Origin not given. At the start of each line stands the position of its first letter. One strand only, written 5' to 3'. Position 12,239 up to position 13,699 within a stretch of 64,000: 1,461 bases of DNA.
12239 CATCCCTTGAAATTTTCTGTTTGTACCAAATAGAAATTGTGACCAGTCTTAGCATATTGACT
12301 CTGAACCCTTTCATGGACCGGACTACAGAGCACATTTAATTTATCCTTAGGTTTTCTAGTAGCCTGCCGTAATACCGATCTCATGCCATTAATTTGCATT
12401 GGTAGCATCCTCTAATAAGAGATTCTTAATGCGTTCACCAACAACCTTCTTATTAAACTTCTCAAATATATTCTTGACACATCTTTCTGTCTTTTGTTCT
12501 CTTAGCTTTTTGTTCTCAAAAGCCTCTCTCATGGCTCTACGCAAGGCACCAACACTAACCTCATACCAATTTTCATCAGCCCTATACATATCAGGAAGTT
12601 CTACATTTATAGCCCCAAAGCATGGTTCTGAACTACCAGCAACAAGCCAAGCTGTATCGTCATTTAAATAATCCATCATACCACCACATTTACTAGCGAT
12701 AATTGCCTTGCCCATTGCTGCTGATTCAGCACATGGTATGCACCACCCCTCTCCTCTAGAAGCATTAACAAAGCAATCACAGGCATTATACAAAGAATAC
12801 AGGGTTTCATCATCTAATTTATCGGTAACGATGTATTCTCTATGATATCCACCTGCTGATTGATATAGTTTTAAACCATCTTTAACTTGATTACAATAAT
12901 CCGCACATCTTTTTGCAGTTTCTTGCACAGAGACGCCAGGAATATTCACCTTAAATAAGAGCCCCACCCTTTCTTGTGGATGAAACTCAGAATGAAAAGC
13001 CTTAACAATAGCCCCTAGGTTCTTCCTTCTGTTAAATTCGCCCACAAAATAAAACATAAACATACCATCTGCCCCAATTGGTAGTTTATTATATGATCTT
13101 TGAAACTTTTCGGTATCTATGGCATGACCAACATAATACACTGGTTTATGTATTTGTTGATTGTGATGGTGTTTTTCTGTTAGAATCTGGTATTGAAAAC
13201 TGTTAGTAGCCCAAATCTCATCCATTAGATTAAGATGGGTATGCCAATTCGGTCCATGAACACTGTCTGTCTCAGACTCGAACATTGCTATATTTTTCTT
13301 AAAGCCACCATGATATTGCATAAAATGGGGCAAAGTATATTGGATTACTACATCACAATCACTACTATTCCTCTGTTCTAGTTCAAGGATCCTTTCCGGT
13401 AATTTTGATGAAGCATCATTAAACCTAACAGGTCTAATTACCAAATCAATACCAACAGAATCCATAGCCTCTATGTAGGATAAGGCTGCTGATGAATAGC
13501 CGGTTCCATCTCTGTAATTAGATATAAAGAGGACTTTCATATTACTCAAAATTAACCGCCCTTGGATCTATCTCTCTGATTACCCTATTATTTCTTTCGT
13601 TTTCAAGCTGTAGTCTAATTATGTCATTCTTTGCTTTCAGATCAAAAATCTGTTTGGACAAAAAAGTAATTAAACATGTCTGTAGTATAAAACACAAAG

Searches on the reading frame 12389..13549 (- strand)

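Call 11: search_protein_families(library=phrogs, proteins=[window:12389-13549:-], max_evalue=0.001)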
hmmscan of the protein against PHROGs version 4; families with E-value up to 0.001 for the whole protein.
window:12389-13549:- (386 aa): 2 families
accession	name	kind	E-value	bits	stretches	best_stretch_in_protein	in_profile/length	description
phrog_2170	-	moron, auxiliary metabolic gene and host takeover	2.2e-28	100.4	1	4-375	3-366/374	glycosyltransferase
phrog_4356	-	moron, auxiliary metabolic gene and host takeover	5.4e-09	36.7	1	222-376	173-304/307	glycosyltransferase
